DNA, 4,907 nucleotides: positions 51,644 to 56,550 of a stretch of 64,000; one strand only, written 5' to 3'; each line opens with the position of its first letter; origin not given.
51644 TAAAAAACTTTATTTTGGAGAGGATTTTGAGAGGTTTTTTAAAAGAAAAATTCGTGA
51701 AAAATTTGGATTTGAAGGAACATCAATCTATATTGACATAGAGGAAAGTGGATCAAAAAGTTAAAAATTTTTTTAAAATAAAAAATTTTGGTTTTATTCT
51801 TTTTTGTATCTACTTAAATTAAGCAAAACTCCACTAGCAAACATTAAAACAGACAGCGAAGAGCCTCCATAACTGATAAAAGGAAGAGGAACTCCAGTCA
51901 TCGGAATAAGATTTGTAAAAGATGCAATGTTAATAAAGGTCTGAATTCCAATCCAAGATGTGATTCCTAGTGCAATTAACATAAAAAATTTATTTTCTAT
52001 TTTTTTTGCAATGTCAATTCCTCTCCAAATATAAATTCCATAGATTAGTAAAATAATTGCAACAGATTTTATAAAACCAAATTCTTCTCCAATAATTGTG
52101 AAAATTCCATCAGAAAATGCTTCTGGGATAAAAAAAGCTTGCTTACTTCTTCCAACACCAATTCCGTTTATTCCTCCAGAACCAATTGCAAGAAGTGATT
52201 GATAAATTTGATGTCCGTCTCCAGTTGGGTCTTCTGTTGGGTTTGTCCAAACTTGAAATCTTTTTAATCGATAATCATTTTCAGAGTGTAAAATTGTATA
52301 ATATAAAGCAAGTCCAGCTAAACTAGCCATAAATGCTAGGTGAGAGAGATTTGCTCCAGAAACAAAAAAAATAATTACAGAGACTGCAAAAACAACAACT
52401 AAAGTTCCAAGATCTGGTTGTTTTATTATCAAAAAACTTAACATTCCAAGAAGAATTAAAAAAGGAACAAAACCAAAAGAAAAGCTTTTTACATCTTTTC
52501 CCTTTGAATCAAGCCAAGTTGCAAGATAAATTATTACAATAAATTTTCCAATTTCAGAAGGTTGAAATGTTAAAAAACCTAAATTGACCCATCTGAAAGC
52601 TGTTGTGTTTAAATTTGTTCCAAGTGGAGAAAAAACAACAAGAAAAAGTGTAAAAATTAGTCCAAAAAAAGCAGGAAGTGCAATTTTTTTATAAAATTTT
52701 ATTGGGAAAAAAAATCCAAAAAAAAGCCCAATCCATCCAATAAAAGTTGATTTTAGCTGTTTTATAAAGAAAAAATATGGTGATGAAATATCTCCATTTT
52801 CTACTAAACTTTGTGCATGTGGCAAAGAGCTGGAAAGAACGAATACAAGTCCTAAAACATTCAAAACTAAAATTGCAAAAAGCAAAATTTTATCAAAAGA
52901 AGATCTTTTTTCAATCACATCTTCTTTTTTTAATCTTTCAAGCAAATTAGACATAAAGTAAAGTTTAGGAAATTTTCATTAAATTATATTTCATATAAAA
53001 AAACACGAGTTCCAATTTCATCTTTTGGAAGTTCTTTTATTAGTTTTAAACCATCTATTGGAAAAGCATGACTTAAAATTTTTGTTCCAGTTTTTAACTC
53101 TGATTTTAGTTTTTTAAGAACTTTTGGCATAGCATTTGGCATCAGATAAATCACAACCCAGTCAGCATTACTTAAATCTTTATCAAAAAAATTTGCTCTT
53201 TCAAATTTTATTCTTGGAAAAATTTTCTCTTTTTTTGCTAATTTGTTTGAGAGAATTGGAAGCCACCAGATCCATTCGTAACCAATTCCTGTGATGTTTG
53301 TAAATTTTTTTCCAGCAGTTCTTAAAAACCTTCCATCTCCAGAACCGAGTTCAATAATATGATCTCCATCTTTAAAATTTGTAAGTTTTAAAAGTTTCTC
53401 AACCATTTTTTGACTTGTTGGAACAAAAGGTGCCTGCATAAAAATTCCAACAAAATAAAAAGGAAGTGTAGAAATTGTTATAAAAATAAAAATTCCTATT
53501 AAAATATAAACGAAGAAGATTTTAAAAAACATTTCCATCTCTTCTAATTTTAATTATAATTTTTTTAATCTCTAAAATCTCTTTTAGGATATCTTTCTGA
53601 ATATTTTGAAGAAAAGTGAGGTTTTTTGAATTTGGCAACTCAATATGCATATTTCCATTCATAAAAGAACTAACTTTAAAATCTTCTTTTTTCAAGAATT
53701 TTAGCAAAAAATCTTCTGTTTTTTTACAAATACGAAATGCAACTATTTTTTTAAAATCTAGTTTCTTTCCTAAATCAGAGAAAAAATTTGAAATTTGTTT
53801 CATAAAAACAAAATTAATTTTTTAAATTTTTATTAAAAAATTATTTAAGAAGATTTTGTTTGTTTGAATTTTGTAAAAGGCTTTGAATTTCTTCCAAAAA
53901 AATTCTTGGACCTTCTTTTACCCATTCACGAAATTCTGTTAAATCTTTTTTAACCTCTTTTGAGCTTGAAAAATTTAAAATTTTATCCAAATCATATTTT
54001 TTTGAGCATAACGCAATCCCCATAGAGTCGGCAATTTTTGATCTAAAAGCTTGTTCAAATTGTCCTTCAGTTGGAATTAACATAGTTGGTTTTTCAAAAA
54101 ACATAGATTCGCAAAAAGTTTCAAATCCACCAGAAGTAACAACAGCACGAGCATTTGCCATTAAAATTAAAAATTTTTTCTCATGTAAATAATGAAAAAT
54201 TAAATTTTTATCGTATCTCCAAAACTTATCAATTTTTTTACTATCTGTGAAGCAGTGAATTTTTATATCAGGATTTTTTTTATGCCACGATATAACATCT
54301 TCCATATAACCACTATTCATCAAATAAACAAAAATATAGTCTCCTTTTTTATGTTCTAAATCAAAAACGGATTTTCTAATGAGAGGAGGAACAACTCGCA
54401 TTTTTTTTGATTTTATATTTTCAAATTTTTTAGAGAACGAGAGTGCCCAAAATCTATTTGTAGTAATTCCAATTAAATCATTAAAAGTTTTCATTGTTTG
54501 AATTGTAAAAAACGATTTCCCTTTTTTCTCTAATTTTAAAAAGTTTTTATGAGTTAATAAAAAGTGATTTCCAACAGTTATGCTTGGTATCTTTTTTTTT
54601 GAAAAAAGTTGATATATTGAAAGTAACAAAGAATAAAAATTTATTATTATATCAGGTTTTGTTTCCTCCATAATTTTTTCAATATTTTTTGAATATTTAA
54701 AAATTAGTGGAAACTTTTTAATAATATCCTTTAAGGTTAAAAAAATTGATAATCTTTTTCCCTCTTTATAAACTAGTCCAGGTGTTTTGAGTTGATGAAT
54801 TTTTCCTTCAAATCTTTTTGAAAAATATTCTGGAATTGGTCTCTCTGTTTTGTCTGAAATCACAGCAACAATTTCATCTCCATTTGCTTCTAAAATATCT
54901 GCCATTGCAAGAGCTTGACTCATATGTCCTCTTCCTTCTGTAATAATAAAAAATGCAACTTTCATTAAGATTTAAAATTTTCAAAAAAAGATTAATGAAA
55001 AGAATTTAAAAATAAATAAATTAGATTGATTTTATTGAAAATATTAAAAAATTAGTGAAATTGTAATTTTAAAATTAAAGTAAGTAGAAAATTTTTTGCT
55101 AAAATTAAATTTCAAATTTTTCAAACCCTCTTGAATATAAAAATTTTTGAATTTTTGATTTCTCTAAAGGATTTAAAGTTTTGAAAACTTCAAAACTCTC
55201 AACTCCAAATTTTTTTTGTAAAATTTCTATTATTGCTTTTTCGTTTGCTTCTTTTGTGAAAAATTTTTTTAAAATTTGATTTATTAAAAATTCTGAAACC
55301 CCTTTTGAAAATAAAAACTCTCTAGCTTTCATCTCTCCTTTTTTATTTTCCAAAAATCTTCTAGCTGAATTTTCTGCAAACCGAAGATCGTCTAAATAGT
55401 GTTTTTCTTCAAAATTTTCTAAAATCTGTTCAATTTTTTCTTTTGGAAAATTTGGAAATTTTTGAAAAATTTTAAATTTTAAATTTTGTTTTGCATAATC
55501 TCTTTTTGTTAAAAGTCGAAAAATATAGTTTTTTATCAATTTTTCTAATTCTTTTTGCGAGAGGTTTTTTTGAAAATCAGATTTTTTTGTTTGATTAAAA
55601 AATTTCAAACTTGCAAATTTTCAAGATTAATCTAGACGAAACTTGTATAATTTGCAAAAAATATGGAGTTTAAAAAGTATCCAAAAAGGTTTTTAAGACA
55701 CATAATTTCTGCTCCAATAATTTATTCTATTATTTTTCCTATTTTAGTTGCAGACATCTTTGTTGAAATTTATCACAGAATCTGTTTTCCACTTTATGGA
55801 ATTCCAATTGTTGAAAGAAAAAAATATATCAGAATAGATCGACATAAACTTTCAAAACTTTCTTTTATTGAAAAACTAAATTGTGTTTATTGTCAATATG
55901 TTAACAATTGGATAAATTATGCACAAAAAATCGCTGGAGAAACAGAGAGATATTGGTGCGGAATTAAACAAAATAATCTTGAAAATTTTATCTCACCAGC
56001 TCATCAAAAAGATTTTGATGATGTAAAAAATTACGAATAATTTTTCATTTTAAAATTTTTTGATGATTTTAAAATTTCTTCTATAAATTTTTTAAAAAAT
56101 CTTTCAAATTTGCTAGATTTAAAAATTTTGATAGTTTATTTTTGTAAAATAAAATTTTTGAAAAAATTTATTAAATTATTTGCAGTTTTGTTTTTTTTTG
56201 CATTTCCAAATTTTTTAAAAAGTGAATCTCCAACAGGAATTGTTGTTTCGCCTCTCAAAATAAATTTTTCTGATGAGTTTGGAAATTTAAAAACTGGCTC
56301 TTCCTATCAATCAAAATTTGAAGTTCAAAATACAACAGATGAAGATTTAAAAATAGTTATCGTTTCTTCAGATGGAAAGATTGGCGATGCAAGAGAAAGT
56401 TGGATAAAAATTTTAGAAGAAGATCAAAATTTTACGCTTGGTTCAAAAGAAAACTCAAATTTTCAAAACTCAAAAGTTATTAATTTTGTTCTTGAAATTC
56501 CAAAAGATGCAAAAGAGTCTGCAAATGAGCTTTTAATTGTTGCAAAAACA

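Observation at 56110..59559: Translationally coupled envelope-hydrolase module: exported protein, coiled-coil M23 peptidase and G5/RlpA-like protein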

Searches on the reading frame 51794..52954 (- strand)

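Call 33: search_protein_families(library=pfam, proteins=[window:51794-52954:-], max_evalue=0.001)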
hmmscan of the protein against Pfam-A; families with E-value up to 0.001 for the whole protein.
window:51794-52954:- (386 aa): 1 family
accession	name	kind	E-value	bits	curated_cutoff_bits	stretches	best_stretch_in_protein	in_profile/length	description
PF01098.24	FTSW_RODA_SPOVE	-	4.1e-89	299.5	26.4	1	24-385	3-355/356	Cell cycle protein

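Call 70: search_protein_families(library=ncbifam, proteins=[window:51794-52954:-], max_evalue=0.001)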
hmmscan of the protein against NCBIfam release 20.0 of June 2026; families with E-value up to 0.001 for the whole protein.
window:51794-52954:- (386 aa): 6 families
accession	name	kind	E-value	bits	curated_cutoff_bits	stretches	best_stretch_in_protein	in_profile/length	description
TIGR02614.1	ftsW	equivalog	6.4e-97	324.8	337.5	1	21-383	1-356/357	putative lipid II flippase FtsW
TIGR02615.1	spoVE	exception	6.3e-92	308.8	448.8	1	21-382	1-354/354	stage V sporulation protein E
TIGR02210.1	rodA_shape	equivalog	4.4e-76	256.3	336.7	1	21-382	1-354/357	rod shape-determining protein RodA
NF008042.0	PRK10774.1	equivalog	3.7e-60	204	493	1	16-379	31-387/405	cell division protein FtsW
NF008060.0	PRK10794.1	equivalog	3.1e-47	161.3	590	1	63-385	46-364/370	peptidoglycan glycosyltransferase MrdB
NF037961.1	RodA_shape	subfamily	5.8e-37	128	150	2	228-370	247-397/415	rod shape-determining protein RodA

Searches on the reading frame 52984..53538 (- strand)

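Call 33: search_protein_families(library=pfam, proteins=[window:52984-53538:-], max_evalue=0.001)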
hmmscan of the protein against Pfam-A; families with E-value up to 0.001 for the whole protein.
window:52984-53538:- (184 aa): 1 family
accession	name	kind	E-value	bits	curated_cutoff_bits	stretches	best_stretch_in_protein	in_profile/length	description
PF00891.24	Methyltransf_2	-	0.00032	20.5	22.3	1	42-153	47-161/210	O-methyltransferase domain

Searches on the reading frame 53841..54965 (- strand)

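Call 3: search_protein_families(library=pfam, proteins=[window:53841-54965:-], max_evalue=0.1)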
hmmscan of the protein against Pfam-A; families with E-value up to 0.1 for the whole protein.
window:53841-54965:- (374 aa): 7 families
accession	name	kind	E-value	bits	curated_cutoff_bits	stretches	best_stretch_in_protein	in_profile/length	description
PF13528.12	Glyco_trans_1_3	-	3.6e-26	92.5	25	1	1-328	1-311/322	Glycosyl transferase family 1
PF06925.17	MGDG_synth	-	0.00018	22.1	25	1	77-147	65-138/169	Monogalactosyldiacylglycerol (MGDG) synthase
PF04101.22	Glyco_tran_28_C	-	0.0011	19.4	22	1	256-305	58-107/166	Glycosyltransferase family 28 C-terminal domain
PF22335.1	Cas10-Cmr2_palm2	-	0.04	14.5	27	0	299-337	78-119/133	Cas10/Cmr2, second palm domain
PF13439.12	Glyco_transf_4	-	0.04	14.4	28.5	1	81-194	50-164/170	Glycosyltransferase Family 4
PF03033.26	Glyco_transf_28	-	0.041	14.4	26.2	0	12-110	9-95/139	Glycosyltransferase family 28 N-terminal domain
PF02350.25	Epimerase_2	-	0.054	12.8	30.6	0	246-302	234-289/347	UDP-N-acetylglucosamine 2-epimerase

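Call 70: search_protein_families(library=ncbifam, proteins=[window:53841-54965:-], max_evalue=0.001)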
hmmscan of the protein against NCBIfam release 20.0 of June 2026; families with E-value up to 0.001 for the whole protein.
window:53841-54965:- (374 aa): 1 family
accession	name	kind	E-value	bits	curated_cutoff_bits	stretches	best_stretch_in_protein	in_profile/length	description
TIGR00661.1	MJ1255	subfamily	4.1e-30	105.1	195.9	1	5-333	4-309/321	MJ1255/VC2487 family glycosyltransferase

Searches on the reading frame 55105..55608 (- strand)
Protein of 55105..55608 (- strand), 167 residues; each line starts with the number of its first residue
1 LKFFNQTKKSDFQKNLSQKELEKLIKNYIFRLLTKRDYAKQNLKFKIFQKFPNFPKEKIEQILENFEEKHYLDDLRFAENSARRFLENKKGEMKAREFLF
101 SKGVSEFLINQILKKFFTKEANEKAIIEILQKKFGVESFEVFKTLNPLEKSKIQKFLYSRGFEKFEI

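Call 3: search_protein_families(library=pfam, proteins=[window:55105-55608:-], max_evalue=0.1)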
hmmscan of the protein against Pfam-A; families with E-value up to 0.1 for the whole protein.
window:55105-55608:- (167 aa): 2 families
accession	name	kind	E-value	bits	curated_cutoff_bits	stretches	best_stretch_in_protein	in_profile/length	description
PF02631.22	RecX_HTH2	-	8.6e-05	23.1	26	1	73-111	1-40/42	RecX, second three-helix domain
PF21981.2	RecX_HTH3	-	0.00083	19.9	26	1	125-163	6-40/48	RecX, third three-helix domain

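Call 70: search_protein_families(library=ncbifam, proteins=[window:55105-55608:-], max_evalue=0.001)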
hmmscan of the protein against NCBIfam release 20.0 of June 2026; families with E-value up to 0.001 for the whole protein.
window:55105-55608:- (167 aa): 14 families
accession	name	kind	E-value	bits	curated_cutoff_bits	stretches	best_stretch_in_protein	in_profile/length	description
NF001057.0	PRK00117.3-3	equivalog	3.4e-18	66.2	146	1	25-164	5-136/151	recombination regulator RecX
NF001065.0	PRK00117.5-5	equivalog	6.3e-17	62.2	175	1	22-163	4-130/149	recombination regulator RecX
NF001063.0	PRK00117.5-3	equivalog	6.4e-16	58.6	186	1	18-165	6-144/165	recombination regulator RecX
NF001055.0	PRK00117.2-5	equivalog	1.6e-10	41.2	129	1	28-164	13-138/157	recombination regulator RecX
NF010733.0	PRK14135.1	equivalog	7.6e-10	38.9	240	1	55-164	90-195/267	recombination regulator RecX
NF001054.0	PRK00117.2-1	equivalog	2.5e-09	37.4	189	1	29-164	14-140/154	recombination regulator RecX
NF001058.0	PRK00117.4-1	equivalog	4.3e-08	33.5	194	1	25-163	64-196/214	recombination regulator RecX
NF001053.0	PRK00117.1-3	equivalog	2.3e-07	31.3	216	1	56-167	67-171/180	recombination regulator RecX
NF001052.0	PRK00117.1-1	equivalog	7.8e-07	29.5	266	1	30-163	19-153/166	recombination regulator RecX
NF001059.0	PRK00117.4-3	equivalog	1.2e-06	28.3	253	1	4-134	28-155/206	recombination regulator RecX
NF010735.0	PRK14137.1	equivalog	2.8e-05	23.9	294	1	19-135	37-146/197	recombination regulator RecX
NF010734.0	PRK14136.1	equivalog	5.6e-05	23.1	359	1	23-163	172-301/319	recombination regulator RecX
NF001062.0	PRK00117.5-2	equivalog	0.0005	20.2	336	1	30-132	27-128/164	recombination regulator RecX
NF001056.0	PRK00117.3-1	equivalog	0.00075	19.3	237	1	17-133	16-130/181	recombination regulator RecX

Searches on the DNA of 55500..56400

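Call 78: search_rna_families(source=window, start=55500, end=56400, threshold=evalue, max_evalue=1)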
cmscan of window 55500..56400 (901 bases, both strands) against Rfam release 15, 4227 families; matches with E-value up to 1: 1.
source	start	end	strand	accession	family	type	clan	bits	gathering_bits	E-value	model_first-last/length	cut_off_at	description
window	55995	56025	-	RF00047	mir-2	Gene; miRNA;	-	20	45.5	0.52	1-72/72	no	mir-2 microRNA precursor family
